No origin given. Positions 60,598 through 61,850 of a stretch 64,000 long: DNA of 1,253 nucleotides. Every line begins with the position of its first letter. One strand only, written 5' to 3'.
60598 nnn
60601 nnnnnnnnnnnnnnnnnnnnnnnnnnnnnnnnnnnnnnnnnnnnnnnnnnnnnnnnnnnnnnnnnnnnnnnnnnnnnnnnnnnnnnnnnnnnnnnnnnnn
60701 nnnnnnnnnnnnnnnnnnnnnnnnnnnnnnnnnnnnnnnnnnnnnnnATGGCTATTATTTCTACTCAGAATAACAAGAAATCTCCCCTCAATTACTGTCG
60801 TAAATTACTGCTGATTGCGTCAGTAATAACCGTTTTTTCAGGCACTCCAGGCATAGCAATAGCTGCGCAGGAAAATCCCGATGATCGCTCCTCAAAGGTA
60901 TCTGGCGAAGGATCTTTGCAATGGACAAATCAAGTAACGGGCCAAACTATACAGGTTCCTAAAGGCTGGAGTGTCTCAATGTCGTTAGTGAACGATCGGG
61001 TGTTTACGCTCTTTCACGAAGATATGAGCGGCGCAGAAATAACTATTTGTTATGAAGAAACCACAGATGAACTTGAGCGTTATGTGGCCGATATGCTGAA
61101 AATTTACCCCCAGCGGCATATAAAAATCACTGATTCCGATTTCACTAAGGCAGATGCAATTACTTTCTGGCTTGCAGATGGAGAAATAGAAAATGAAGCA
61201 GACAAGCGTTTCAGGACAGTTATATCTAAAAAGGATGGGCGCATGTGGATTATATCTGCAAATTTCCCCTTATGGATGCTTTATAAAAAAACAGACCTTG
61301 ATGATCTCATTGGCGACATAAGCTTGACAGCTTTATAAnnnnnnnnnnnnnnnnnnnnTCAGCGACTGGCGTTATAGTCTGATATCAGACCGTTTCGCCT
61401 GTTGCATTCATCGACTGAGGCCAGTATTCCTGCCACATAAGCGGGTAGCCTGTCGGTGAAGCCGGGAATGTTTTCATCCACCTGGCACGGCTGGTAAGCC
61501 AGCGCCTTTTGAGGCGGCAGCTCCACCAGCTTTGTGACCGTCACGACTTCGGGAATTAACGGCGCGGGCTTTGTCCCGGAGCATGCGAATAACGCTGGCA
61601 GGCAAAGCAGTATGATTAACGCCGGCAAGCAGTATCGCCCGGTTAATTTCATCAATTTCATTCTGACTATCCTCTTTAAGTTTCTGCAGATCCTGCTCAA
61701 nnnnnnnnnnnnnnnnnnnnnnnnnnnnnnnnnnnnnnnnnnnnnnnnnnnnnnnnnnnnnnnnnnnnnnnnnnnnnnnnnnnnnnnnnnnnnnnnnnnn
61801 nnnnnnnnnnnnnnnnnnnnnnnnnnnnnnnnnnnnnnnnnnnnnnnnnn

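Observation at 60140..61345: Plus-strand AT-rich insert (moron) inside the late structural module encoding a secreted protein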

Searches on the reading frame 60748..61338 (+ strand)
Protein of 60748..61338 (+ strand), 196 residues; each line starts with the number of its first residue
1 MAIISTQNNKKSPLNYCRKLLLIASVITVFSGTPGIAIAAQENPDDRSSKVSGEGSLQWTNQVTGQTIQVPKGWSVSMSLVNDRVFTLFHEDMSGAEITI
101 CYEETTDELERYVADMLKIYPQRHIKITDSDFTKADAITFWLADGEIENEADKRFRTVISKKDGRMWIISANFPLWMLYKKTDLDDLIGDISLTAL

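Call 5: search_protein_families(library=pfam, proteins=[window:60748-61338:+], max_evalue=0.01)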
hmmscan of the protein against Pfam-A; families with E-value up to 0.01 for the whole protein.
window:60748-61338:+ (196 aa): 0 families

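Call 10: search_protein_families(library=phrogs, proteins=[window:60748-61338:+], max_evalue=0.01)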
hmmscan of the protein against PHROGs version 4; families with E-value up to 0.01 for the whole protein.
window:60748-61338:+ (196 aa): 0 families

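Call 11: search_dna_similar(query=window:60748-61338:+, collection=phages, mode=protein, max_rows=20, max_evalue=0.001)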
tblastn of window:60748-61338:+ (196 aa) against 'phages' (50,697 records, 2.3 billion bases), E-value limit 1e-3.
No match.

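Call 15: find_homologous_proteins(query=window:60748-61338:+)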
Query window:60748-61338:+ (196 aa): 3 proteins with E <= 0.001 among 104 candidates.
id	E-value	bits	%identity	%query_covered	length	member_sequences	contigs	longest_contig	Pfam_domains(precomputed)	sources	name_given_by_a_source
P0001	5.7e-117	406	94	100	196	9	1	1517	-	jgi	-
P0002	6.2e-111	387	89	100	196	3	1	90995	-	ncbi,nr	ncbi:MAG: hypothetical protein E7G42_01380 [Serratia marcescens]|nr:hypothetical protein [Serratia m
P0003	7.8e-62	226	54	95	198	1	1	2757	-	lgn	-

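Call 27: search_protein_families(library=padloc, proteins=[window:60748-61338:+], max_evalue=0.01)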
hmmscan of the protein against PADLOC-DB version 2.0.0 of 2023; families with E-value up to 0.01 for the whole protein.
window:60748-61338:+ (196 aa): 0 families

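Call 34: search_protein_representatives(protein=window:60748-61338:+)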
Query: 196 residues. Proteins with E-value up to 0.001 (for the whole library): 10; up to 1e-10: 5; up to 1e-30: 1. The best 10 are listed.
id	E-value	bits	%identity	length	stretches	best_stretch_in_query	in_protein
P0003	2.5e-62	226.4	55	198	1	10-196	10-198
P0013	4.0e-13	66.0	31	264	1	44-180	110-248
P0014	5.1e-12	62.4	32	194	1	1-161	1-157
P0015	5.8e-12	62.2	26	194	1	1-170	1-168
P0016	1.0e-10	58.1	30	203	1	1-161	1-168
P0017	2.4e-09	53.7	28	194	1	1-165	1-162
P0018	6.5e-08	49.0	37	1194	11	74-100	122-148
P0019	1.9e-05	40.9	28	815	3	5-88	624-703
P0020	2.5e-04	37.3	41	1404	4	56-86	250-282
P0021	3.2e-04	37.0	100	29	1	78-100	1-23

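Call 41: predict_structure(alignment_id=A2)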
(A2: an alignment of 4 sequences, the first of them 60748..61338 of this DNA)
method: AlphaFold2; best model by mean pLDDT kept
length: 196 residues; sequences in the alignment: 4
mean_pLDDT: 36.8   pTM: 0.33
mean pLDDT of the five models: 36.8, 32.0, 31.6, 31.2, 31.1
residues with pLDDT >= 90: 0; 70-90: 0; 50-70: 28; < 50: 168
segments of 3 or more residues with pLDDT < 50: 1-126, 141-149, 165-196
pLDDT, mean of each block of 10 residues (from residue 1): 23 32 33 26 25 34 39 36 36 39 41 32 44 57 44 53 49 39 28 23
secondary structure, 60 per line:
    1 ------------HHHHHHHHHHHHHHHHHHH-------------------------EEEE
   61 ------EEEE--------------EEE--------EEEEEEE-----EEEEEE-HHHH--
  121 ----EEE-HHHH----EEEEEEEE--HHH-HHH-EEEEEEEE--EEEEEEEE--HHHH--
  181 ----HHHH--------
elements in order: H13-31 E57-60 E67-70 E85-87 E96-102 E108-113 H115-118 E125-127 H129-132 E137-144 E155-162 E165-172 H175-178 H185-188

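Call 42: find_homologous_proteins(query=A4, max_evalue=0.001)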
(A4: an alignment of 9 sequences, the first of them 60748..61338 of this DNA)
Query A4 (9 sequences) (196 aa, profile of the alignment): 7 proteins with E <= 0.001 among 6385 candidates.
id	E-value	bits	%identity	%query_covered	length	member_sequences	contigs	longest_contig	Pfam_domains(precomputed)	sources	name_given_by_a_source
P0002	5.3e-87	308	89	100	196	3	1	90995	-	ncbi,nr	ncbi:MAG: hypothetical protein E7G42_01380 [Serratia marcescens]|nr:hypothetical protein [Serratia m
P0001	2.2e-85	303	94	100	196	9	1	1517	-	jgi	-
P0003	7.1e-78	279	54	95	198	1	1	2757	-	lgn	-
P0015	8.3e-73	262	27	98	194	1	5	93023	-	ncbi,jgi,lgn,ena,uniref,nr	ncbi:hypothetical protein [Pantoea sp. PSNIH1]|jgi:hypothetical protein|uniref:hypothetical protein 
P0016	1.1e-71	258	29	85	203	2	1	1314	-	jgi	jgi:hypothetical protein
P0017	2.7e-71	257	27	84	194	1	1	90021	-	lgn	-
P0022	4.0e-56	208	28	84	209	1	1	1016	-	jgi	-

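Call 43: find_related_loci(query=A5, collection=genome_contigs, flank=6000)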
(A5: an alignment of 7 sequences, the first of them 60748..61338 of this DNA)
Query A5 (196 aa) in genome_contigs; peptide patterns used: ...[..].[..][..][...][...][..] (x = any residue, [..] = any of these).
10 stretches matched a pattern, but none encodes a relative of the query by tblastn (E <= 1e-3).

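Call 45: find_encoding_contigs(protein=P0015, flank=6000, max_places=5)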
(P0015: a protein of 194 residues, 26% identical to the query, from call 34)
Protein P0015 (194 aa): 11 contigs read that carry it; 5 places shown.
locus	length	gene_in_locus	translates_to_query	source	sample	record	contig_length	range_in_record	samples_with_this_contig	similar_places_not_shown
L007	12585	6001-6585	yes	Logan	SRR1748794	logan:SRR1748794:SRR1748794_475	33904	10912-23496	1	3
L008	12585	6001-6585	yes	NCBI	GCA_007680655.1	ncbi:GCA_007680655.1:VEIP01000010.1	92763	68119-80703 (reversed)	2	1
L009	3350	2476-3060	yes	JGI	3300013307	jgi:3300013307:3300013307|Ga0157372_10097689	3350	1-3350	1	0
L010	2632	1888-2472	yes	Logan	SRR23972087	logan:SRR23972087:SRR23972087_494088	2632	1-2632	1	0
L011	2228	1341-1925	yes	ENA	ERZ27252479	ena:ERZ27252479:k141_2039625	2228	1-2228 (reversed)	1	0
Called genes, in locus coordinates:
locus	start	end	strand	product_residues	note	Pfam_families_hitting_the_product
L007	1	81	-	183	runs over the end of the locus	-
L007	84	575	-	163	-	-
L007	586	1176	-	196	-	-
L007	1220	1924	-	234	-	-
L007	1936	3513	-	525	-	-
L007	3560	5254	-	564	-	-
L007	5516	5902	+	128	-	-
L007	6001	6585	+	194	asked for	-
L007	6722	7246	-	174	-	-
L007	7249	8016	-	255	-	-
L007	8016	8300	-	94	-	PF05488:PAAR_motif (faint)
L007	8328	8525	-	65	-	-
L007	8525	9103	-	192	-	-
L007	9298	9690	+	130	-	-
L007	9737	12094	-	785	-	PF00145:DNA_methylase, PF02086:MethyltransfD12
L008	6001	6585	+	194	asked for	-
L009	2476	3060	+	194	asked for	-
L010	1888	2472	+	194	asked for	-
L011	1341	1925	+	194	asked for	-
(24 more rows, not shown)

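Call 46: find_encoding_contigs(protein=P0017, flank=6000, max_places=3)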
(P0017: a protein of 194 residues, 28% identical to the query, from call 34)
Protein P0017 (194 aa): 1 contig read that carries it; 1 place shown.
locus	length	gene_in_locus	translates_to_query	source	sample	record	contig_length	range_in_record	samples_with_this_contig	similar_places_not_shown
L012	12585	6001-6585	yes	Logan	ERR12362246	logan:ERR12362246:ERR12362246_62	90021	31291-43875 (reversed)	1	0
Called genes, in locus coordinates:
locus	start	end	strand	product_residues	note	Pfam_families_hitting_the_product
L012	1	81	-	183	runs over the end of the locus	-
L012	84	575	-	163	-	-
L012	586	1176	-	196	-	-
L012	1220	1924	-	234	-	-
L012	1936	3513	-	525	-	-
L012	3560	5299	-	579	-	-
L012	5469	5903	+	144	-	-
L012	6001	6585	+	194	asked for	-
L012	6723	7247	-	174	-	-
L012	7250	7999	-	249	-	-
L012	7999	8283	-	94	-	PF05488:PAAR_motif (faint)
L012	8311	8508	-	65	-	-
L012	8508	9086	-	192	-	-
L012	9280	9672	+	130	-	-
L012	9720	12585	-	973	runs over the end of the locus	PF00145:DNA_methylase, PF02086:MethyltransfD12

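Call 51: search_protein_families(library=pfam, alignment_id=A4, max_evalue=5)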
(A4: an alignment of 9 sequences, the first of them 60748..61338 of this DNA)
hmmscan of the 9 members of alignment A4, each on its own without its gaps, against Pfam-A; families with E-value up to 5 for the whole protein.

A. member 1, window:60748-61338:+ (196 aa): 0 families

B. families by the number of members that match (of 9 scanned): 4 families
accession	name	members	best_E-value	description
PF14237.11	GYF_2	1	1e-11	GYF domain 2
PF18933.6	PsbP_2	1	0.038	PsbP-like protein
PF20104.4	DUF6494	1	0.06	Family of unknown function (DUF6494)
PF14630.12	ORC5_C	1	0.11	Origin recognition complex (ORC) subunit 5 C-terminus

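Call 52: search_solved_structures(query=A4, max_evalue=10)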
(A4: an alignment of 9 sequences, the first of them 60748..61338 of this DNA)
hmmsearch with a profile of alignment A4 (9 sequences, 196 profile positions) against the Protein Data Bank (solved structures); distinct sequences matched with E-value up to 10: 3.
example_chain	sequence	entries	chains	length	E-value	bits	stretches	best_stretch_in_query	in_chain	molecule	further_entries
7acv_C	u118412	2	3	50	0.27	14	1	89-131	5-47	HID - interacting domain of SLP HMW | S-layer protein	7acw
2kae_A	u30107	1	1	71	0.38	13.5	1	43-98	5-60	GATA-type transcription factor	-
7kkf_A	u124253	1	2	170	0.56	13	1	95-158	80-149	Peptidyl-prolyl cis-trans isomerase ESS1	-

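Call 58: predict_structure(alignment_id=A6)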
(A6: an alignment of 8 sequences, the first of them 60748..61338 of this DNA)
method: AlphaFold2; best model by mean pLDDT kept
length: 196 residues; sequences in the alignment: 8
mean_pLDDT: 72.2   pTM: 0.64
mean pLDDT of the five models: 72.2, 71.7, 69.9, 64.1, 46.8
residues with pLDDT >= 90: 52; 70-90: 82; 50-70: 8; < 50: 54
segments of 3 or more residues with pLDDT < 50: 1-54
pLDDT, mean of each block of 10 residues (from residue 1): 36 37 33 33 37 62 87 87 83 89 91 87 83 85 89 91 90 86 80 79
secondary structure, 60 per line:
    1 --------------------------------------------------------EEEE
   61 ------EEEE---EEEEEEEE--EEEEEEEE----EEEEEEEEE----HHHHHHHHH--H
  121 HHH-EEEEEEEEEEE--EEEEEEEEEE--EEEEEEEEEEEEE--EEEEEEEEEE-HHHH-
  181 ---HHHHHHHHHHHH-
elements in order: E57-60 E67-70 E74-81 E84-91 E96-104 H109-117 H120-123 E125-135 E138-147 E150-162 E165-174 H176-179 H184-195

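Call 61: find_encoding_contigs(protein=P0002, flank=6000, max_places=3)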
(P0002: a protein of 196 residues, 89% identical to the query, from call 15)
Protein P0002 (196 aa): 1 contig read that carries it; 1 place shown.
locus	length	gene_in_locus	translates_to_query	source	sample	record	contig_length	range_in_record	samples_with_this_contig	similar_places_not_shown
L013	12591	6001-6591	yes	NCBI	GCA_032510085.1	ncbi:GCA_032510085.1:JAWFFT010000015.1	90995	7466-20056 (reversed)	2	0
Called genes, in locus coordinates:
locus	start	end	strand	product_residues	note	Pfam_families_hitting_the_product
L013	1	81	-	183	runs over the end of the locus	-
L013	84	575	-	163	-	-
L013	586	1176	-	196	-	-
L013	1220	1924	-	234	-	-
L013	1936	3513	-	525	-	-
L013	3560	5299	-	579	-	-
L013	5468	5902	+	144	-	-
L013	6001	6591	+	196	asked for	-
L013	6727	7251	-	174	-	-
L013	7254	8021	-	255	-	-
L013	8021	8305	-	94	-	PF05488:PAAR_motif (faint)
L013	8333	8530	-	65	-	-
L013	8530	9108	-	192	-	-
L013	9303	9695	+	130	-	-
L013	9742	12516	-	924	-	PF00145:DNA_methylase, PF02086:MethyltransfD12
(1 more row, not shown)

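Call 62: find_encoding_contigs(protein=P0003, flank=6000, max_places=3)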
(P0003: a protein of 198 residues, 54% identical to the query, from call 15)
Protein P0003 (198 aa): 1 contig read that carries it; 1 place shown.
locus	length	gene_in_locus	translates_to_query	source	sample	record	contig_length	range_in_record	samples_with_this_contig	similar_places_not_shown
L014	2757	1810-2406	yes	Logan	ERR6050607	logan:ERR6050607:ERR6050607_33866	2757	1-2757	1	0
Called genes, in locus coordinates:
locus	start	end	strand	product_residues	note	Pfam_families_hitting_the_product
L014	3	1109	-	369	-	?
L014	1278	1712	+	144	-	-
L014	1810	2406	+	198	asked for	-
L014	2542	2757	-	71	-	?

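Call 63: find_encoding_contigs(protein=P0016, flank=6000, max_places=3)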
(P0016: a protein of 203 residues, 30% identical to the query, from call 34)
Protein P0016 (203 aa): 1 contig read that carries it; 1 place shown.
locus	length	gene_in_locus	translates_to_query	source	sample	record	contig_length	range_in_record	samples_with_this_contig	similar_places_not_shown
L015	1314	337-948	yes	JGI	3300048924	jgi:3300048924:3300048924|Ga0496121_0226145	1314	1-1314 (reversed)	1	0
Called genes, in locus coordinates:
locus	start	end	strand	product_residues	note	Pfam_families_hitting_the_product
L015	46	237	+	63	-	-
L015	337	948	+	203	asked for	-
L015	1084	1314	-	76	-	?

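Call 64: find_encoding_contigs(protein=P0022, flank=6000, max_places=3)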
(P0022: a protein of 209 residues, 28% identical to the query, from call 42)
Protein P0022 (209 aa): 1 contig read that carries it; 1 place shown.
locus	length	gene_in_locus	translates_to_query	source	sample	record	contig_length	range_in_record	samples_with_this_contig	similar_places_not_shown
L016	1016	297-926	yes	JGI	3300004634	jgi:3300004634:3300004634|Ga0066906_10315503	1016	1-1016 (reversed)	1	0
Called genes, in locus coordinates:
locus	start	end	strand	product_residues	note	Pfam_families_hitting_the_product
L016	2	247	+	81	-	?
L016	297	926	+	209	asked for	-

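Call 69: fold_search(model_id=the predicted structure, library=viral)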
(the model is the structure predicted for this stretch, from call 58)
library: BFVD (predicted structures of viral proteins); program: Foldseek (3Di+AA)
matches with E <= 10: 1064; with E <= 0.001: 4
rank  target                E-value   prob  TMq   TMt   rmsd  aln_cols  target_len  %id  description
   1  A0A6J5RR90            7.3e-08  1.00  0.52  0.54  16.3       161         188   16  Lipoprotein [uncultured Caudovirales phage]
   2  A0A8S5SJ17            3.3e-05  1.00  0.54  0.29  19.0       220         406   11  Host cell surface-exposed lipoprotein [Siphoviridae sp. ctvhu9]
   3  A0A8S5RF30            6.8e-04  1.00  0.35  0.30  10.8       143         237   10  Uncharacterized protein [virus sp. ctyMK1]
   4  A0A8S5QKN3            8.5e-04  1.00  0.46  0.26   4.4       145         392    8  Lipoprotein [Siphoviridae sp. ctezl47]
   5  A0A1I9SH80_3          1.6e-03  0.84  0.19  0.04  19.7       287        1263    8  Genome polyprotein [Botrytis cinerea betaendornavirus 1]
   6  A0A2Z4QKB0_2          3.9e-03  0.44  0.16  0.03  28.3       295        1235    9  Genome polyprotein (Fragment) [Sclerotinia sclerotiorum endornavirus 2-A]
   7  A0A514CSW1            7.6e-03  0.96  0.27  0.36  12.4       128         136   14  Uncharacterized protein [Achromobacter phage Motura]
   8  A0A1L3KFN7            7.6e-03  0.44  0.14  0.04  18.9       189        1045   10  (no name in the UniProt tables at hand)
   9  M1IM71                1.2e-02  0.77  0.20  0.25  16.1       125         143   12  (no name in the UniProt tables at hand)
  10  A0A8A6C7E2            1.3e-02  0.92  0.29  0.30  10.3       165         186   10  (no name in the UniProt tables at hand)
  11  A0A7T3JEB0            1.8e-02  1.00  0.27  0.40   6.3       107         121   11  Uncharacterized protein [Enterococcus phage PBEF129]
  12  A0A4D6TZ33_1          2.3e-02  0.41  0.17  0.05  15.9       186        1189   11  Genome polyprotein (Fragment) [Firefly squid flavivirus]
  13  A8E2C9                2.4e-02  0.57  0.15  0.24  12.5       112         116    9  DUF7448 domain-containing protein [Enterococcus phage phiEF24C]
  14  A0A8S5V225            2.6e-02  0.96  0.21  0.34   7.1        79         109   16  Uncharacterized protein [Myoviridae sp. ctJ2i1]
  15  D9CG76                2.6e-02  0.92  0.30  0.33  11.9       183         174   14  (no name in the UniProt tables at hand)
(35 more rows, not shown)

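Call 114: search_protein_families(library=pfam, proteins=[P0013], max_evalue=0.01)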
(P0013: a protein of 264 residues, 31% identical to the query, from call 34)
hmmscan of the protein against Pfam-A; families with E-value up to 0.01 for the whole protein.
P0013 (264 aa): 1 family
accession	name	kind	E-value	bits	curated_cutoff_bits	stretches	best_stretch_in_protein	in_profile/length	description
PF14237.11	GYF_2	-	1e-11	44.8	25.8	1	4-52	1-49/50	GYF domain 2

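Call 128: fold_search(model_id=the predicted structure, library=pdb)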
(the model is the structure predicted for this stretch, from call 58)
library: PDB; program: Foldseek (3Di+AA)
matches with E <= 10: 1810; with E <= 0.001: 18
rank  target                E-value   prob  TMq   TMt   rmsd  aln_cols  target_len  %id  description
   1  2xb3                  2.8e-06  1.00  0.51  0.62   3.8       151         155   16  The Structure of Cyanobacterial PsbP (released 2010-08-25)
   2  8z9d_P                6.8e-06  1.00  0.50  0.52   7.0       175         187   11  cryo-EM structure of PSII-LHCII megacomplex from spinach (released 2024-11-13)
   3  2lnj_MODEL_1_A        8.5e-06  1.00  0.54  0.61   4.7       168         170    9  Solution Structure of Cyanobacterial PsbP (CyanoP) from Synechocystis sp. PCC 6803 (released 2012-06-06)
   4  4rti                  3.0e-05  1.00  0.50  0.55   4.1       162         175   11  The crystal structure of PsbP from Spinacia oleracea (released 2015-03-11)
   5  4rth_B                4.0e-05  1.00  0.47  0.53   4.4       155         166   10  The crystal structure of PsbP from Zea mays (released 2015-03-11)
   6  5xnl_P                4.2e-05  1.00  0.52  0.54   6.6       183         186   11  Structure of stacked C2S2M2-type PSII-LHCII supercomplex from Pisum sativum (released 2017-09-20)
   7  9gnw_P                5.5e-05  1.00  0.52  0.54   4.0       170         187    8  Universal PSII assembly intermediate (released 2025-09-17)
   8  4rth_A                6.2e-05  1.00  0.47  0.53   4.3       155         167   10  The crystal structure of PsbP from Zea mays (released 2015-03-11)
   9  9grx_0                6.5e-05  1.00  0.52  0.62   4.7       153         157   12  NDH-PSI-LHCI supercomplex from S. oleracea (released 2025-02-12)
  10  6e8a_A                6.5e-05  1.00  0.44  0.57  10.6       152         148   14  Crystal structure of DcrB from Salmonella enterica at 1.92 Angstroms resolution (released 2018-10-31)
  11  3jcu_P                8.1e-05  1.00  0.48  0.54   4.5       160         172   11  Cryo-EM structure of spinach PSII-LHCII supercomplex at 3.2 Angstrom resolution (released 2016-05-25)
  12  1v2b_B                9.6e-05  1.00  0.49  0.61   3.9       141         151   12  Crystal Structure of PsbP Protein in the Oxygen-Evolving Complex of Photosystem II from Higher Plants (released 2004-05-18)
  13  6e8a_B                1.3e-04  1.00  0.41  0.53  11.0       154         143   10  Crystal structure of DcrB from Salmonella enterica at 1.92 Angstroms resolution (released 2018-10-31)
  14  7pi0_P                1.9e-04  1.00  0.52  0.54   6.7       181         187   10  Unstacked compact Dunaliella PSII (released 2022-08-17)
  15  9i4t_P                2.2e-04  1.00  0.47  0.53   3.7       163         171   10  Photosystem II from Arabidopsis thaliana (released 2026-03-25)
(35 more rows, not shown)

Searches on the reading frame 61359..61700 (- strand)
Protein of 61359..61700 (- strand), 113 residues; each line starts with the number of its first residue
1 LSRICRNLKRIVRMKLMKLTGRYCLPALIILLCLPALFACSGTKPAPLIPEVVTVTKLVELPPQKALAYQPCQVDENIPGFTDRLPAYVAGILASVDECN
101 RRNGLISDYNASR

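Call 5: search_protein_families(library=pfam, proteins=[window:61359-61700:-], max_evalue=0.01)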
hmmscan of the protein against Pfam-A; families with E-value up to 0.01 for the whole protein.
window:61359-61700:- (113 aa): 0 families

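Call 10: search_protein_families(library=phrogs, proteins=[window:61359-61700:-], max_evalue=0.01)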
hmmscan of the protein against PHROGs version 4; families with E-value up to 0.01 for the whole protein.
window:61359-61700:- (113 aa): 3 families
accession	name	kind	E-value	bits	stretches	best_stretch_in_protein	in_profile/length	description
phrog_17138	-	unknown function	2.8e-08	34.7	1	63-108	11-57/71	-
phrog_30284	-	lysis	0.0001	23.2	1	32-111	32-105/110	Rz-like spanin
phrog_456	-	lysis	0.00021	21.9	1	26-108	12-85/102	Rz-like spanin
